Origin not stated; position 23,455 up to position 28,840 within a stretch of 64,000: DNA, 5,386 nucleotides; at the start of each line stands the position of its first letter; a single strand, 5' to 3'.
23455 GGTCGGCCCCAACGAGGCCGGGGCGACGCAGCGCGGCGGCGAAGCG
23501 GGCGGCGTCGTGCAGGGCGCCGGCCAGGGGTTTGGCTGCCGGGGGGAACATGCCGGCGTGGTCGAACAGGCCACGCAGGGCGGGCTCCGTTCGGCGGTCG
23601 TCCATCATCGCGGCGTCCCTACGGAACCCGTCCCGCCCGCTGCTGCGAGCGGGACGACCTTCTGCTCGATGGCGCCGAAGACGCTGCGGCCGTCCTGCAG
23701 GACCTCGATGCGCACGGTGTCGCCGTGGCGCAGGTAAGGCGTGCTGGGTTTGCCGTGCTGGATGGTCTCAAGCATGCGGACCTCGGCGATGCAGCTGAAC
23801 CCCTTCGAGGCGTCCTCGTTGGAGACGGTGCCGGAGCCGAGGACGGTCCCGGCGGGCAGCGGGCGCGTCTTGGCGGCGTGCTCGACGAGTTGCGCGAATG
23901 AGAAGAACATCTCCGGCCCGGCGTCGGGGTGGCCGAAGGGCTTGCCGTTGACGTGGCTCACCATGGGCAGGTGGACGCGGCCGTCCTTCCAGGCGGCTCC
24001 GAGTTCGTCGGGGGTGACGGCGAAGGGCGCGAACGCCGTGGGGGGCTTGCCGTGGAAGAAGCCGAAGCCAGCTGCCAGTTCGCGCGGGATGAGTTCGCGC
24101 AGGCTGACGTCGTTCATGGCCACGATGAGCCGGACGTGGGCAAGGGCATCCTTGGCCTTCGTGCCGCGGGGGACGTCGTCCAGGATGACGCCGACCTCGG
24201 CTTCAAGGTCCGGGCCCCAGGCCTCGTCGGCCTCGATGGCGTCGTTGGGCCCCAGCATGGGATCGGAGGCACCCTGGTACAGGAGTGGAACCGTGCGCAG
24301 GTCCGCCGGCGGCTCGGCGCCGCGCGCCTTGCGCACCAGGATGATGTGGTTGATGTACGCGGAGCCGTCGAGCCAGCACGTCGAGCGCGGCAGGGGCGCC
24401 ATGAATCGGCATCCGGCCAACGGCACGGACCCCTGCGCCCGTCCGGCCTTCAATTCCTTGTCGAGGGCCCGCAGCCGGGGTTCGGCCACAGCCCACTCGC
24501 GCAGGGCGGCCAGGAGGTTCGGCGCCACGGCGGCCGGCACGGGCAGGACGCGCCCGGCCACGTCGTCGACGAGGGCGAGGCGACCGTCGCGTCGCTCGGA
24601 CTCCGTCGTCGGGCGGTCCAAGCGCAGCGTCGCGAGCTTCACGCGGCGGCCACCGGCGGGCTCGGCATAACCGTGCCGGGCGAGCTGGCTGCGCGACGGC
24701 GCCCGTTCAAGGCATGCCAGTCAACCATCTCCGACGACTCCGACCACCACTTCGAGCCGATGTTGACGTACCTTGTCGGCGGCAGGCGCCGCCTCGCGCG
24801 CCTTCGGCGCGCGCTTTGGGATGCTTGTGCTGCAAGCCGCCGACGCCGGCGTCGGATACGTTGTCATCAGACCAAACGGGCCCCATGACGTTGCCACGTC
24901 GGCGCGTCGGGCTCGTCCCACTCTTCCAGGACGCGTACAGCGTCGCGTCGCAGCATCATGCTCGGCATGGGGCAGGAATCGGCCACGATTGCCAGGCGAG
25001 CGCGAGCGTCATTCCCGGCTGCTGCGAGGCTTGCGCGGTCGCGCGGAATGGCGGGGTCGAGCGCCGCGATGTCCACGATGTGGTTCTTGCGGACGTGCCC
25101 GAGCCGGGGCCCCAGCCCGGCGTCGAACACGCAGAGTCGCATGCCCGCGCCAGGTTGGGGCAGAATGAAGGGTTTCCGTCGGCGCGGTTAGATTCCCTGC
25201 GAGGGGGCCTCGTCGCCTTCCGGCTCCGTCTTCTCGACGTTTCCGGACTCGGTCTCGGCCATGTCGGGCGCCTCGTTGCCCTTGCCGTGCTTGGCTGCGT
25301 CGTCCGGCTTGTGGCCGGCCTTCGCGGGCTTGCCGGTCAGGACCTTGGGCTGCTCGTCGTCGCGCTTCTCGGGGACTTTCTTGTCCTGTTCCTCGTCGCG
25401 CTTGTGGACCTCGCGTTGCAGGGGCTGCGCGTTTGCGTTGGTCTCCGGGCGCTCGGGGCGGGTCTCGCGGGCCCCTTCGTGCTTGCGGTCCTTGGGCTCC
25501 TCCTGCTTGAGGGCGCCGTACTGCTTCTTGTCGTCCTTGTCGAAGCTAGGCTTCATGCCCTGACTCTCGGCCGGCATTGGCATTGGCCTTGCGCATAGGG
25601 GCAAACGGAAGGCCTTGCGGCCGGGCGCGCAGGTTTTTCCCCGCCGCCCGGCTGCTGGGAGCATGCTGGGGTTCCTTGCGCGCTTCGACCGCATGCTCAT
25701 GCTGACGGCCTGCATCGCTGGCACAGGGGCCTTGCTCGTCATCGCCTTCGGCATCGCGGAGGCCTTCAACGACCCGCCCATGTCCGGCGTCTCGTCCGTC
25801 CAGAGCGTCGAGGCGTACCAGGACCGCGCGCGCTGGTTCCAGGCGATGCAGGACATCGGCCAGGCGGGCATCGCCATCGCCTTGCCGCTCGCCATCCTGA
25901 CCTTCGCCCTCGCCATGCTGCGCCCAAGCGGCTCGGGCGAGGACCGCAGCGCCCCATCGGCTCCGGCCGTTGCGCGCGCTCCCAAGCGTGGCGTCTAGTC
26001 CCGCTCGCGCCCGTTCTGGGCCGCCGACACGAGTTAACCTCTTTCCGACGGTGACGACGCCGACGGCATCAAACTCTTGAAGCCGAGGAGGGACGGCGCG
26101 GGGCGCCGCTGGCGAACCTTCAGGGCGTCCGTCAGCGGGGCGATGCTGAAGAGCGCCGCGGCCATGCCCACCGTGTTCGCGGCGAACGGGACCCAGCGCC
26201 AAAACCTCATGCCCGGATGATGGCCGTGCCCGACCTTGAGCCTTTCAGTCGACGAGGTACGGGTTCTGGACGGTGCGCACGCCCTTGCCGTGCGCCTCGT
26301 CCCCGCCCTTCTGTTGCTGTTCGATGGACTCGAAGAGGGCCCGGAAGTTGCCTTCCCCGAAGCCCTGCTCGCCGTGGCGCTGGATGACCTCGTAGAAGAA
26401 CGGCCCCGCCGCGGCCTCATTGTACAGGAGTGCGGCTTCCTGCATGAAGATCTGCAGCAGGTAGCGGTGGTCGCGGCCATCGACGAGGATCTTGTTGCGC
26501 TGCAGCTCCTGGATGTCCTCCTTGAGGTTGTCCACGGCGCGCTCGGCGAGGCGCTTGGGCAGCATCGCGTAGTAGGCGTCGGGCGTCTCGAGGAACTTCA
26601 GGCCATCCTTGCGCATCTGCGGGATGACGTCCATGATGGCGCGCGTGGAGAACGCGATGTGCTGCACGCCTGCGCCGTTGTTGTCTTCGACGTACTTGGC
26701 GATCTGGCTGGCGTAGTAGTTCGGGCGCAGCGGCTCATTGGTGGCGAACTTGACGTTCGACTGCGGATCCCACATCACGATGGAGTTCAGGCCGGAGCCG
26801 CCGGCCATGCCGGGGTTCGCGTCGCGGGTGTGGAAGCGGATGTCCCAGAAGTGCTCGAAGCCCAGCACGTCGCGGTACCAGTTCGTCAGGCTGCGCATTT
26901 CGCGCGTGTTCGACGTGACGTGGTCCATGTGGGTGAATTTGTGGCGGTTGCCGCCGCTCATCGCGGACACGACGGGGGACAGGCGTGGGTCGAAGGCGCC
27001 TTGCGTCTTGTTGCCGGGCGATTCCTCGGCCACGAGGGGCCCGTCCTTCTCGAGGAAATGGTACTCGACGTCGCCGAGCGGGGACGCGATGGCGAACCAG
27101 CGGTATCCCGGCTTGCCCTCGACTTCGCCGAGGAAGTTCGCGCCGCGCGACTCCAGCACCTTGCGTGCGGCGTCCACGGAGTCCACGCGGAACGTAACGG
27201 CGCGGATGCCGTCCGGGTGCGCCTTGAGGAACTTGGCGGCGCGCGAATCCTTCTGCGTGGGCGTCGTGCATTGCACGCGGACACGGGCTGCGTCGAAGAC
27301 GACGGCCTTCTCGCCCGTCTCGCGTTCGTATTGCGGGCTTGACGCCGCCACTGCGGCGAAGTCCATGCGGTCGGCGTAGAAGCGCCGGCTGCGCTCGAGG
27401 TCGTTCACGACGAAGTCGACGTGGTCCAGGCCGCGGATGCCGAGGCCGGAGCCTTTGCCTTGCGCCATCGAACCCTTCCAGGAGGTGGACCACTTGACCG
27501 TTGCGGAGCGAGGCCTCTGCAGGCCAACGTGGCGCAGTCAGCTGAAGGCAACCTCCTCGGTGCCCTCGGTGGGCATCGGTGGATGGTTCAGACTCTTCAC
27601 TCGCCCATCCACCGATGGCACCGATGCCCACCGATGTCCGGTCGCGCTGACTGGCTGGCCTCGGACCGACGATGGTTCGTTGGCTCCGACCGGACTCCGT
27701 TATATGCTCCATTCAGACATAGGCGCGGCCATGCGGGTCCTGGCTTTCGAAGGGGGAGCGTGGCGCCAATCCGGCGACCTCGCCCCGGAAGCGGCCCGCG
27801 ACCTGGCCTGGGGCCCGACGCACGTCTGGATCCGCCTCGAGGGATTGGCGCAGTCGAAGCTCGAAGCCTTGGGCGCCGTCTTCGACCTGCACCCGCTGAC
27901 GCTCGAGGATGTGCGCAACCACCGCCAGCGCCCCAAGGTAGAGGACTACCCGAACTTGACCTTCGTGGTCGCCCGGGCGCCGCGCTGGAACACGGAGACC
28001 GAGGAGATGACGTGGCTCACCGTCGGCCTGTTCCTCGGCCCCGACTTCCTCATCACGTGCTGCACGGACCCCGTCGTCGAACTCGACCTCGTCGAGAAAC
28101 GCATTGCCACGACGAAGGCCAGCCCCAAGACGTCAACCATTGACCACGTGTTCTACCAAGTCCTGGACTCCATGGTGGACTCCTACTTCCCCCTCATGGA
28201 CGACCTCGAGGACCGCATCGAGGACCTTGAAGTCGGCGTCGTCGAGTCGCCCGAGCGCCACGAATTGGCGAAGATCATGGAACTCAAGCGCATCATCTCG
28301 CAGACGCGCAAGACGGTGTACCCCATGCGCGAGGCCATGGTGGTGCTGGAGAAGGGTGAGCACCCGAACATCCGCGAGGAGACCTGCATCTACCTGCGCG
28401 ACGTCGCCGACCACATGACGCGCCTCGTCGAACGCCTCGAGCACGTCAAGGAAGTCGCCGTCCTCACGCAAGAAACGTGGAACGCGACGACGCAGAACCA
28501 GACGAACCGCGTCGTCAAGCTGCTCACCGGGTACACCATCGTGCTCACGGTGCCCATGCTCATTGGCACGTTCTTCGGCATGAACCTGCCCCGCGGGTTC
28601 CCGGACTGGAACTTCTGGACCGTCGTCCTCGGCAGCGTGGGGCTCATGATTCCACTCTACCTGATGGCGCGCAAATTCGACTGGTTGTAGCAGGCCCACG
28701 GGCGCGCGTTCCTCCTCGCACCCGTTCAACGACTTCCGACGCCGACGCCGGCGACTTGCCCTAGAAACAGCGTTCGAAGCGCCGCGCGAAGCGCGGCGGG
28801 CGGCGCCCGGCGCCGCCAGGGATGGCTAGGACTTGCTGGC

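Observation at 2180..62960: Dense family of hairpin elements with three 9-nt units per arm and arm-to-arm compensatory core changes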

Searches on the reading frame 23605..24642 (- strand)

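Call 58: search_protein_families(library=pfam, max_evalue=0.01, proteins=[window:23605-24642:-])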
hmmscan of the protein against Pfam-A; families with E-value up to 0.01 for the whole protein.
window:23605-24642:- (345 aa): 2 families
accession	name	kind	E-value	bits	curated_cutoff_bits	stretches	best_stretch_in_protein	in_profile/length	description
PF01557.24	FAA_hydrolase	-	3.7e-31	108.9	23.9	1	89-330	2-214/214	Fumarylacetoacetate (FAA) hydrolase C-terminal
PF18288.6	FAA_hydro_N_2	-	4.6e-15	56.3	25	1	1-86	1-78/78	Fumarylacetoacetase N-terminal domain 2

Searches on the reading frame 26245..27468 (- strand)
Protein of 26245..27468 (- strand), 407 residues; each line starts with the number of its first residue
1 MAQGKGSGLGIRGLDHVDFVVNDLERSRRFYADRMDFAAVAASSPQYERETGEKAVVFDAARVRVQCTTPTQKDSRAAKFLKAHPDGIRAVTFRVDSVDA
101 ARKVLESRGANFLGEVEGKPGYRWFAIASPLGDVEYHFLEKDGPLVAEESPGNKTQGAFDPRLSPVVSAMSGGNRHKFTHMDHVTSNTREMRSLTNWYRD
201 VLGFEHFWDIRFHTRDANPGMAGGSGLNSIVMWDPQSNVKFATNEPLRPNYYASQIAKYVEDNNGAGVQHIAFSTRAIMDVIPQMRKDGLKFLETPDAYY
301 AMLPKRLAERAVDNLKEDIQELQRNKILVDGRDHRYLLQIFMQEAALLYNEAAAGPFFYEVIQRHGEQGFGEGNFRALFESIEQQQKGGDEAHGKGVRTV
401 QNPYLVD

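Call 12: search_protein_families(library=pfam, proteins=[window:26245-27468:-])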
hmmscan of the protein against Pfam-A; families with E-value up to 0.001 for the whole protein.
window:26245-27468:- (407 aa): 4 families
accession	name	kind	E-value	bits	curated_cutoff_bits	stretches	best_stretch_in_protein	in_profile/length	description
PF00903.31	Glyoxalase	-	1.2e-23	84.2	20.6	2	13-121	1-105/121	Glyoxalase/Bleomycin resistance protein/Dioxygenase superfamily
PF13669.12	Glyoxalase_4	-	1.6e-15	57.8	27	2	15-115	1-96/109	Glyoxalase/Bleomycin resistance protein/Dioxygenase superfamily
PF13468.12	Glyoxalase_3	-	5.1e-07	30.3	25.1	0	14-116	1-106/176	Glyoxalase-like domain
PF22677.2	Ble-like_N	-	0.00071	19.7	24.5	0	16-34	4-22/41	Bleomycin resistance protein-like N-terminal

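Call 13: list_cluster_members(proteins=[window:26245-27468:-, window:27437-28690:+, window:18617-20023:-, window:9160-10416:-, window:10856-11725:-, window:42800-43699:+, window:39509-40414:-, window:44504-44968:-, window:50013-50465:-, window:58140-59237:+])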
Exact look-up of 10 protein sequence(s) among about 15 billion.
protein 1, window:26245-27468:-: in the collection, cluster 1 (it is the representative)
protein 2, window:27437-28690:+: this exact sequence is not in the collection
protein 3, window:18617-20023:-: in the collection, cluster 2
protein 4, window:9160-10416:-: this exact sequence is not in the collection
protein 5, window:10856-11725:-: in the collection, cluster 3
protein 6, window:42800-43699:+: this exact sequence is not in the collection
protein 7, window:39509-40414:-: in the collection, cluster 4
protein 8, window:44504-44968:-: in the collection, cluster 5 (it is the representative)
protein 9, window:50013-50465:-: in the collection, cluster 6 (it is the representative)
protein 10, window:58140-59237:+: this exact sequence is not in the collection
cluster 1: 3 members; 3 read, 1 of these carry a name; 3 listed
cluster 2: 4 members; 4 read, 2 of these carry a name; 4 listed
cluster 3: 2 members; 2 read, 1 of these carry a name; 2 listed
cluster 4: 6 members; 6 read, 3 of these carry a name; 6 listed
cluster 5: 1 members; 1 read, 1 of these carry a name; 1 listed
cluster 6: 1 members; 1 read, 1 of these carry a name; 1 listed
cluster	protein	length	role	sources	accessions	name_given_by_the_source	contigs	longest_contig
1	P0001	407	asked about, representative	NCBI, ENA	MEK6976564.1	MAG: VOC family protein [Candidatus Thermoplasmatota archaeon]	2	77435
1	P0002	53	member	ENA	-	-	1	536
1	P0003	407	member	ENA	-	-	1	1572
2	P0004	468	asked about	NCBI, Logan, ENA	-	-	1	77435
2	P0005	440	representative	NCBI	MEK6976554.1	MAG: homogentisate 1,2-dioxygenase domain-containing protein [Candidatus Thermoplasmatota ...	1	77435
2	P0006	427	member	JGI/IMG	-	homogentisate 1,2-dioxygenase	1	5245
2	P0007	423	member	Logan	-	-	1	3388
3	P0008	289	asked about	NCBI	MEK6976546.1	MAG: endonuclease III [Candidatus Thermoplasmatota archaeon]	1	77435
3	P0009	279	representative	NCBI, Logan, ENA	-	-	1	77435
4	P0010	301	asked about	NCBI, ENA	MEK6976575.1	MAG: electron transfer flavoprotein subunit beta/FixA family protein [Candidatus ...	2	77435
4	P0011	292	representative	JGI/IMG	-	electron transfer flavoprotein beta subunit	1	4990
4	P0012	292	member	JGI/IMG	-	electron transfer flavoprotein beta subunit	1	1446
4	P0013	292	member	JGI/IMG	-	-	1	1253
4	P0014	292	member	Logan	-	-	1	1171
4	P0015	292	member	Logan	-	-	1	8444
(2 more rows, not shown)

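Call 25: find_encoding_contigs(protein=P0008, flank=10000, max_places=2)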
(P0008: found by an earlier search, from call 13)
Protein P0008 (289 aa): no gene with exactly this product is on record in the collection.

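Call 26: find_encoding_contigs(protein=P0001, flank=10000, max_places=3)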
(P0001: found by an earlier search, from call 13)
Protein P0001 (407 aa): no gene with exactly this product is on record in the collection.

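Call 27: find_encoding_contigs(protein=P0010, flank=10000, max_places=4)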
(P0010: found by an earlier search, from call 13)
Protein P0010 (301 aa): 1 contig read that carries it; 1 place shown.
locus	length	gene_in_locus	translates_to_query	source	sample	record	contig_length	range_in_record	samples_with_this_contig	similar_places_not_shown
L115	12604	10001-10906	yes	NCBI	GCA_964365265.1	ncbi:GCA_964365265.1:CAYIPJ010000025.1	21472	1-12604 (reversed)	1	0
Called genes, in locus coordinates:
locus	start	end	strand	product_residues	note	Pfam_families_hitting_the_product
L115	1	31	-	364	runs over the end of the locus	PF00676:E1_dh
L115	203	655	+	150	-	-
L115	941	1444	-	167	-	PF15956:DUF4760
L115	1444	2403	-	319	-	PF16881:LIAS_N, PF04055:Radical_SAM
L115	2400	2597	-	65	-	PF24434:DUF7557 (weak)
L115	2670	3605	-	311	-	PF00753:Lactamase_B (faint), PF13483:Lactamase_B_3, PF12706:Lactamase_B_2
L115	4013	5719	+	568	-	PF00037:Fer4, PF12837:Fer4_6 (weak), PF14697:Fer4_21 (weak), PF00005:ABC_tran, PF02463:SMC_N (faint), PF00004:AAA (faint), PF03215:Rad17 (faint), PF00005:ABC_tran, +1 more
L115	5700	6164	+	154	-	-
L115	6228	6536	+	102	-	-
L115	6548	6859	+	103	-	-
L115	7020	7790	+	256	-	PF00254:FKBP_C (weak), PF22199:FKBP26_IF, PF18046:FKBP26_C (weak)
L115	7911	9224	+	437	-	PF00890:FAD_binding_2, PF01134:GIDA (weak), PF01266:DAO, PF07992:Pyr_redox_2, PF12831:FAD_oxidored (weak), PF13450:NAD_binding_8 (weak), PF01266:DAO, PF21162:ETFQO_UQ-bd, +3 more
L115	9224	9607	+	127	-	PF05187:Fer4_ETF_QO (weak)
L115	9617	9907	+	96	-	PF14216:DUF4326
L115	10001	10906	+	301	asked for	PF01012:ETF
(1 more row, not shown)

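Call 28: find_encoding_contigs(protein=P0015, flank=8000, max_places=4)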
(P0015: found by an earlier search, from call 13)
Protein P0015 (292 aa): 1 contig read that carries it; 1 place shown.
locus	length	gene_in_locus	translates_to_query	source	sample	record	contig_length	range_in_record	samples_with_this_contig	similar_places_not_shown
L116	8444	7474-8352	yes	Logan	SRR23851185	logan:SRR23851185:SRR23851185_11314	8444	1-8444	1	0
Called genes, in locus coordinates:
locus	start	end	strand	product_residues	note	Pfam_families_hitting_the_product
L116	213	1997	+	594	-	PF04068:Fer4_RLI, PF14697:Fer4_21 (weak), PF00037:Fer4, PF12837:Fer4_6 (weak), PF02463:SMC_N (faint), PF00004:AAA (faint), PF00005:ABC_tran, PF00005:ABC_tran, +2 more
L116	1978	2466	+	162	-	-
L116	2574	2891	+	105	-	-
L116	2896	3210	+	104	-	-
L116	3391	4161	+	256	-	PF00254:FKBP_C (weak), PF22199:FKBP26_IF, PF18046:FKBP26_C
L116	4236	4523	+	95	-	-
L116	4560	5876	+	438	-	PF00890:FAD_binding_2, PF01134:GIDA (weak), PF01266:DAO, PF01494:FAD_binding_3 (weak), PF07992:Pyr_redox_2, PF12831:FAD_oxidored (weak), PF01266:DAO, PF21162:ETFQO_UQ-bd, +5 more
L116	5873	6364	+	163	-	PF05187:Fer4_ETF_QO (weak)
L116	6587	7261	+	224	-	-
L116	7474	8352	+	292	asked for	PF01012:ETF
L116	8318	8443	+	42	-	?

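Call 32: find_related_loci(query=P0010, collection=metagenome_contigs, flank=10000)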
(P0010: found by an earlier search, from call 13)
Query P0010 (301 aa) in metagenome_contigs; peptide patterns used: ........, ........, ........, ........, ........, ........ (x = any residue, [..] = any of these).
83 stretches matched a pattern; 4 encode a relative of the query (tblastn E <= 1e-3); 4 distinct loci.
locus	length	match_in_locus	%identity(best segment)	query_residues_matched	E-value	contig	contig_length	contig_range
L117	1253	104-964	92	15-301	0e+0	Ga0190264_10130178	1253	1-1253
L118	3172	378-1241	82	12-299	1e-170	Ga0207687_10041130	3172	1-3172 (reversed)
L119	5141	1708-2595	77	3-297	2e-157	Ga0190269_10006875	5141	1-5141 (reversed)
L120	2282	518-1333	75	27-299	1e-148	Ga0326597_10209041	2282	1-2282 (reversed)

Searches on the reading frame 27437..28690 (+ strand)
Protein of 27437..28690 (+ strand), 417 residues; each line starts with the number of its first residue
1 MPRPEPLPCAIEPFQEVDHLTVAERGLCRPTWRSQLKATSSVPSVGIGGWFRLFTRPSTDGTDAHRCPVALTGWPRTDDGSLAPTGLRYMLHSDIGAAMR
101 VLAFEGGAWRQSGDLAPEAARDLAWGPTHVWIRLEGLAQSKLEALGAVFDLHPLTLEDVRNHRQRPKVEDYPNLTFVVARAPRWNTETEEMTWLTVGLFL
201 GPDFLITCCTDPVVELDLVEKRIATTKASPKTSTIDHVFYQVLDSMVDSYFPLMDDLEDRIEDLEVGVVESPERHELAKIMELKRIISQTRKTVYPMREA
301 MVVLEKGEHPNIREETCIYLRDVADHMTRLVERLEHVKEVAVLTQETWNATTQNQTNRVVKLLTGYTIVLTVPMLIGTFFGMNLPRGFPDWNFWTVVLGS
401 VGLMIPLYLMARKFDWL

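Call 12: search_protein_families(library=pfam, proteins=[window:27437-28690:+])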
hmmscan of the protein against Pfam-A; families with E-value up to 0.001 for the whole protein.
window:27437-28690:+ (417 aa): 1 family
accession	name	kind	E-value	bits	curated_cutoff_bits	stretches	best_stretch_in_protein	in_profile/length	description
PF01544.23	CorA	-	5.8e-55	187.1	27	1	129-407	4-282/292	CorA-like Mg2+ transporter protein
